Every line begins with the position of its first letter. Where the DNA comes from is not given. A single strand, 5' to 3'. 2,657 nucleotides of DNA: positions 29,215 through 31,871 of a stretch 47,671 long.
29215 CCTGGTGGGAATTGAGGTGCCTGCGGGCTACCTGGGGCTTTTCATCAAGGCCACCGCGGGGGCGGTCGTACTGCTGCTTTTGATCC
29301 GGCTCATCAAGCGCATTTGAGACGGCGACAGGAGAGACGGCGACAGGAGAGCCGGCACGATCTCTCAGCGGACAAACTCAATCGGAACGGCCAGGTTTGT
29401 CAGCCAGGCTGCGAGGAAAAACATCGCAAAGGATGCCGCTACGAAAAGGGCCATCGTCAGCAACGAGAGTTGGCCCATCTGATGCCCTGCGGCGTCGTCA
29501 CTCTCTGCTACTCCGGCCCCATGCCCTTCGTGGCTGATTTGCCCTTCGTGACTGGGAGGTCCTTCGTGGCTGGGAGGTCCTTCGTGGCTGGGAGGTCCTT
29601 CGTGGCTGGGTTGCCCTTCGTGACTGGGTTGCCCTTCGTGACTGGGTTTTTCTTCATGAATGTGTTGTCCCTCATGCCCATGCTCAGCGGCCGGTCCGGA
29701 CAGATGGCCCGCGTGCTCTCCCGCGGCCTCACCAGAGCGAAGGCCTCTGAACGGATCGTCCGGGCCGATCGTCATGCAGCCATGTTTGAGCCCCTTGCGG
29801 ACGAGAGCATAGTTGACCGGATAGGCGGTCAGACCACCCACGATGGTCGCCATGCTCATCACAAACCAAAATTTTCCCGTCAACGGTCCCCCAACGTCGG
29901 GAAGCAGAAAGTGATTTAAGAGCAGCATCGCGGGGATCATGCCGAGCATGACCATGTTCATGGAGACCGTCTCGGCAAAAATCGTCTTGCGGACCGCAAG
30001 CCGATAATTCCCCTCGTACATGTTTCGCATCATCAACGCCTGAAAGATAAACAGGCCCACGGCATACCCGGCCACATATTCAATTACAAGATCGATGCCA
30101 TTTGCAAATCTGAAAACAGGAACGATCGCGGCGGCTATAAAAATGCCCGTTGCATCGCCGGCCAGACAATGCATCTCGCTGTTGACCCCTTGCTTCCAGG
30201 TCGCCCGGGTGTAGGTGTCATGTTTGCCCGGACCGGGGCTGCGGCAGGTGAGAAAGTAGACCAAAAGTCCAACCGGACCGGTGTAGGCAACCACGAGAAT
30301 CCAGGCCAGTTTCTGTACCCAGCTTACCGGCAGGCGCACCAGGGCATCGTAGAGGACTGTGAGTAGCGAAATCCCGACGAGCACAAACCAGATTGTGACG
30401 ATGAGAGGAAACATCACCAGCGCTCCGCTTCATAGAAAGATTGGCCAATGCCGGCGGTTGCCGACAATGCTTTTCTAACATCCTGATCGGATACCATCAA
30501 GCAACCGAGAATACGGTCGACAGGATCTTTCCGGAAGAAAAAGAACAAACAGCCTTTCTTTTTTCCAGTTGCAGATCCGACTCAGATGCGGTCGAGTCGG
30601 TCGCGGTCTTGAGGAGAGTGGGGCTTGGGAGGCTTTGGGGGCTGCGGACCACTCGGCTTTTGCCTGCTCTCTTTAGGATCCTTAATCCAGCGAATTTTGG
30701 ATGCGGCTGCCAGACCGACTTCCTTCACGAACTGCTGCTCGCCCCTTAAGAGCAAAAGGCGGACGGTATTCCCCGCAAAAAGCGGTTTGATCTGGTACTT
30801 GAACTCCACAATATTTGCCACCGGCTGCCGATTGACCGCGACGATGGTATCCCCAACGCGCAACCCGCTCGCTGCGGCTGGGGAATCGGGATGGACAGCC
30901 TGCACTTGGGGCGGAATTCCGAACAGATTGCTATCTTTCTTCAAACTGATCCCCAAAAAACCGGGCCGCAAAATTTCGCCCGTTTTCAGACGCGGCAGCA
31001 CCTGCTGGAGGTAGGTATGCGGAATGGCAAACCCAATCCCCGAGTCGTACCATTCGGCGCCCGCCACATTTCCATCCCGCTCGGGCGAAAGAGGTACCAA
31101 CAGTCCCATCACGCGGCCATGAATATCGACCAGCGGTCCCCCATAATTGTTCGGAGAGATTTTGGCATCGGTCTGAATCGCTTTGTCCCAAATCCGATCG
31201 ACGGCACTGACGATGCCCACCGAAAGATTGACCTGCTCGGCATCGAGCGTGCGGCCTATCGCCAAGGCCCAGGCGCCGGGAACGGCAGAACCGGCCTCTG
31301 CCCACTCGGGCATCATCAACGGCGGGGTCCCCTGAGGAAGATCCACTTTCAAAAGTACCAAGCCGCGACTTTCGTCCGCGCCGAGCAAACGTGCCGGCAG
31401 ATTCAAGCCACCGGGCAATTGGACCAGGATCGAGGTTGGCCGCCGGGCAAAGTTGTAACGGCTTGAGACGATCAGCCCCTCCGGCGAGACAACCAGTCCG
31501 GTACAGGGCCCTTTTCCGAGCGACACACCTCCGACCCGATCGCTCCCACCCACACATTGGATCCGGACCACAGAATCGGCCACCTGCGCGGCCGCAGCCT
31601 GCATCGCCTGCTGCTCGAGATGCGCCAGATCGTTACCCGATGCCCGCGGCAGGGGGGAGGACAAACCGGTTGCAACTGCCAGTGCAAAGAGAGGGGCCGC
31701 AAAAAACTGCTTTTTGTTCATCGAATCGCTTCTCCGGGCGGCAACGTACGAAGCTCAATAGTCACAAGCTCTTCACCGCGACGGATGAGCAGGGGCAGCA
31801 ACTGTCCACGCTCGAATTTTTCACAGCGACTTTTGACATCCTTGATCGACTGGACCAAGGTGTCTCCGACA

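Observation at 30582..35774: Four translationally coupled secreted proteins: an NPCBM-like protein, one live HtrA protease and two triad-dead HtrA paralogues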

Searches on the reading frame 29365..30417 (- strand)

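Call 3: search_protein_families(library=pfam, proteins=[window:29365-30417:-], max_evalue=0.01)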
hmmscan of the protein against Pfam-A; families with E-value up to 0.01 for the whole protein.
window:29365-30417:- (350 aa): 1 family
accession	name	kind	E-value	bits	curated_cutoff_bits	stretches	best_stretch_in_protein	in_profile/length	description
PF14342.11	DUF4396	-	1.9e-33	116.3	27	1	73-211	1-141/141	Domain of unknown function (DUF4396)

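Call 71: search_protein_families(library=ncbifam, proteins=[window:29365-30417:-], max_evalue=0.00001)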
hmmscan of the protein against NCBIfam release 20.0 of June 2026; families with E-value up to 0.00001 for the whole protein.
window:29365-30417:- (350 aa): 0 families

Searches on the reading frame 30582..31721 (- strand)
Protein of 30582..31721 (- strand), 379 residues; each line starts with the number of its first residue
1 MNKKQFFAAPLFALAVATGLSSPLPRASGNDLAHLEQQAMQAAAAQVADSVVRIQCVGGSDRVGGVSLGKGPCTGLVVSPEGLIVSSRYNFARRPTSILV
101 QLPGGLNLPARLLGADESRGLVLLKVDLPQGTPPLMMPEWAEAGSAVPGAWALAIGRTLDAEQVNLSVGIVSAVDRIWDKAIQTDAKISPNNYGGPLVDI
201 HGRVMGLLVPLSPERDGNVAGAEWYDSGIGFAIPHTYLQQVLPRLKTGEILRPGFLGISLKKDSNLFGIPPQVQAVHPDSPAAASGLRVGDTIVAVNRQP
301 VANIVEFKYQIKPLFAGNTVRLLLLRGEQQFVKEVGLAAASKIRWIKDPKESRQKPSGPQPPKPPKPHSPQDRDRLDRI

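Call 3: search_protein_families(library=pfam, proteins=[window:30582-31721:-], max_evalue=0.01)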
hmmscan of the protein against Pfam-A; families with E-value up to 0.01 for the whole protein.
window:30582-31721:- (379 aa): 5 families
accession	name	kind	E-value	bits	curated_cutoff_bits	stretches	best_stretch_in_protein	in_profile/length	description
PF13365.12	Trypsin_2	-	6.1e-18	66.4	27.6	1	73-207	1-144/144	Trypsin-like peptidase domain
PF13180.12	PDZ_2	-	6.5e-11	42.8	27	1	254-329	1-72/80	PDZ domain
PF00595.29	PDZ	-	4.4e-10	40.2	23.2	1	252-311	8-67/81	PDZ domain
PF17820.7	PDZ_6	-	7.2e-09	35.7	27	1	273-306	2-35/54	PDZ domain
PF14685.13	PDZ_Tricorn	-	0.0092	16.4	25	0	274-328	25-80/88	Tricorn protease PDZ domain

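Call 6: search_protein_families(library=ncbifam, proteins=[window:30582-31721:-], max_evalue=0.01)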
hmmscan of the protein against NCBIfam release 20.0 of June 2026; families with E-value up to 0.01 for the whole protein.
window:30582-31721:- (379 aa): 18 families
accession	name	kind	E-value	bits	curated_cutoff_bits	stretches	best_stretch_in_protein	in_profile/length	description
TIGR02037.1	degP_htrA_DO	subfamily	2e-35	122.6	416.2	1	74-342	63-332/434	Do family serine endopeptidase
NF041521.1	HhoA_HhoB_HtrA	equivalog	4.8e-27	95.1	450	1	70-333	56-327/335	HhoA/HhoB/HtrA family serine endopeptidase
TIGR02038.1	protease_degS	equivalog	2.2e-23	83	422.95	1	70-334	77-343/351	outer membrane-stress sensor serine endopeptidase DegS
NF008147.1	PRK10898.1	equivalog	4.9e-22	78.5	408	1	73-335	80-345/352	outer membrane-stress sensor serine endopeptidase DegS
NF050055.1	SerProtHtrAMycob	equivalog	4.7e-21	75.3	800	1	37-332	201-493/502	serine protease HtrA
NF007526.1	PRK10139.1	equivalog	2.3e-20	72.7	756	1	94-338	114-360/456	serine endoprotease DegQ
NF047968.1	SerProtHtrA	equivalog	3e-19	69.6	470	1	36-331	51-351/357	serine protease HtrA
NF008189.1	PRK10942.1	equivalog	3.1e-18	65.5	720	1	92-341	134-385/477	serine endoprotease DegP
NF040960.1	MamE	equivalog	2e-17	63.1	800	2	273-365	471-564/659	magnetosome formation protease MamE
NF053637.1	SerProtHtrAspr2045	equivalog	6.3e-12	45.1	650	1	102-266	136-303/394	serine protease HtrA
NF041199.1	trx7_PDZ_seleno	equivalog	6.7e-07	28.5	300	1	271-338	205-273/390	Trx7/PDZ domain-containing (seleno)protein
NF040961.1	MamO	equivalog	2.9e-06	25.9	800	1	36-221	71-252/648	magnetosome protein MamO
NF040965.1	MamP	equivalog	4.6e-05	23.2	300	1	282-332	147-197/290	magnetosome magnetite formation protein MamP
TIGR00054.1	TIGR00054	equivalog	0.00015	20.7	147.55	1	271-344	204-276/421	RIP metalloprotease RseP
TIGR02860.1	spore_IV_B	equivalog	0.00027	20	305.25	1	279-335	123-178/402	SpoIVB peptidase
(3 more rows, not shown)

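Call 8: search_solved_structures(query=window:30582-31721:-, show_alignments=2, max_evalue=0.00001)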
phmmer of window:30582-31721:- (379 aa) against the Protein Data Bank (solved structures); distinct sequences matched with E-value up to 0.00001: 96 (the best 60 are shown).
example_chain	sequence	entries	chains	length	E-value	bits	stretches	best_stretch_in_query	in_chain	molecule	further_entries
5jd8_A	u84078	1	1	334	1e-23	87.5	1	51-337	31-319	Periplasmic serine peptidase DegS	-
6jjk_A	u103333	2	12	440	1.7e-22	83.5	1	57-332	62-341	Periplasmic serine endoprotease DegP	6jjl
2zle_A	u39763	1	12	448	1.7e-22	83.5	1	57-332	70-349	Protease do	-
3otp_A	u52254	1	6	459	1.8e-22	83.5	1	57-332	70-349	Protease do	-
1ky9_A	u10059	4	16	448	1.8e-22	83.4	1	57-332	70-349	PROTEASE DO | Periplasmic serine endoprotease DegP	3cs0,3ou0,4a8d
3mh5_A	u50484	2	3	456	2e-22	83.3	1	57-333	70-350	Protease do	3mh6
3mh4_A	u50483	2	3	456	2.1e-22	83.2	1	57-333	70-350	Protease do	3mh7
6jjo_A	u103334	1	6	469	2.1e-22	83.2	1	57-332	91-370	Periplasmic serine endoprotease DegP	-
3pv2_A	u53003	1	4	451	6.2e-22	81.7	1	74-329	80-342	DegQ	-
3pv3_A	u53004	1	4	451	6.5e-22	81.6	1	74-329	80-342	DegQ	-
22kg_A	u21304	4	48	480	1.2e-21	80.7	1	74-330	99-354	Probable periplasmic serine endoprotease DegP-like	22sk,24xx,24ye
4a8a_A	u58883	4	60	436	2.6e-21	79.6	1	74-338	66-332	PERIPLASMIC PH-DEPENDENT SERINE ENDOPROTEASE DEGQ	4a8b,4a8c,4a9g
8kic_D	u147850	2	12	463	3.1e-21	79.4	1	74-338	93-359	peptidase Do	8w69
3gcn_A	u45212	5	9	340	4e-21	79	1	74-336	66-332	Protease degS | DegS protease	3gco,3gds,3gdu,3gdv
4ynn_A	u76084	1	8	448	5e-21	78.7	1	74-336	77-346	Protease DO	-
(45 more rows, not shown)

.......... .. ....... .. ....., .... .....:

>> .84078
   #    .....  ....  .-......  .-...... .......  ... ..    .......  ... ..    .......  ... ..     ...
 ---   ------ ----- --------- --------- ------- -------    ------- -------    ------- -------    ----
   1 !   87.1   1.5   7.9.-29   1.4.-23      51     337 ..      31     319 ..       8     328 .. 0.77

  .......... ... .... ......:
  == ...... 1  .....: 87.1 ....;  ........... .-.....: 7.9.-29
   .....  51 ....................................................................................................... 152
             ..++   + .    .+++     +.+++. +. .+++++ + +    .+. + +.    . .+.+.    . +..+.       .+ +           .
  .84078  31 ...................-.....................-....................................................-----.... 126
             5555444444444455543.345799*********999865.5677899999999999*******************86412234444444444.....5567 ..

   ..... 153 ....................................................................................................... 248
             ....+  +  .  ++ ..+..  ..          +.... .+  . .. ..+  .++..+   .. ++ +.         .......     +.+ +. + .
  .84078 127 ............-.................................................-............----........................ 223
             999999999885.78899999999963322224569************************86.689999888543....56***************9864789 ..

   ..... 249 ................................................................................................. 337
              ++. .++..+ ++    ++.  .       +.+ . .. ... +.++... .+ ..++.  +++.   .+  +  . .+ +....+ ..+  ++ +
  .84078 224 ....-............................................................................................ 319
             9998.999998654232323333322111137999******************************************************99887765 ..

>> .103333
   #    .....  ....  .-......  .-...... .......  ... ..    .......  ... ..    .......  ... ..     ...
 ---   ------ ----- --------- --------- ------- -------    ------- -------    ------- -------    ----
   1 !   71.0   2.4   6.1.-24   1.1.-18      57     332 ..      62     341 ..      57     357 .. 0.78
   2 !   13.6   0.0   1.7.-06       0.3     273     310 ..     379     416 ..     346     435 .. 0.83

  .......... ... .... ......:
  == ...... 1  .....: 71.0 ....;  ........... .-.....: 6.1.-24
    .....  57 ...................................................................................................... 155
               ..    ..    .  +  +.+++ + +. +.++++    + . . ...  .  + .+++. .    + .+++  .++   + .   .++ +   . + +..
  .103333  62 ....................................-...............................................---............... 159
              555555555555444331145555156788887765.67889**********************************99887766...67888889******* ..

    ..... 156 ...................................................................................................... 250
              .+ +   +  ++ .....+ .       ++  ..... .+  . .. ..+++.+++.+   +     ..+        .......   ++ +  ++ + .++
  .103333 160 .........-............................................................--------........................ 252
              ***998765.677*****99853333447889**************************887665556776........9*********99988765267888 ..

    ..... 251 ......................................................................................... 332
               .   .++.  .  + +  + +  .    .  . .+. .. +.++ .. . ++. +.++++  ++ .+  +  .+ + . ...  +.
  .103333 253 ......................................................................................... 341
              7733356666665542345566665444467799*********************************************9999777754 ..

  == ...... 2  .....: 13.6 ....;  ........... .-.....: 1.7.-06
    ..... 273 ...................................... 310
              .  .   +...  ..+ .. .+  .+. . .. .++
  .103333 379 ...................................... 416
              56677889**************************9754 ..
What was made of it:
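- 30582..31721 (-): D379, dead HtrA paralogue 2 in a short form (protease fold, one PDZ, a Pro/Lys-rich tail). Its triad positions are Tyr89 (31455-31457), Gly120 (31362-31364) and Tyr193 (31143-31145). The conserved C-terminal LDRI lies at 30585-30596. Alignment to DegS/DegP (call 8).
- Checked: 379-aa protein: Tyr89, Gly120 and Tyr193 (call 8).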
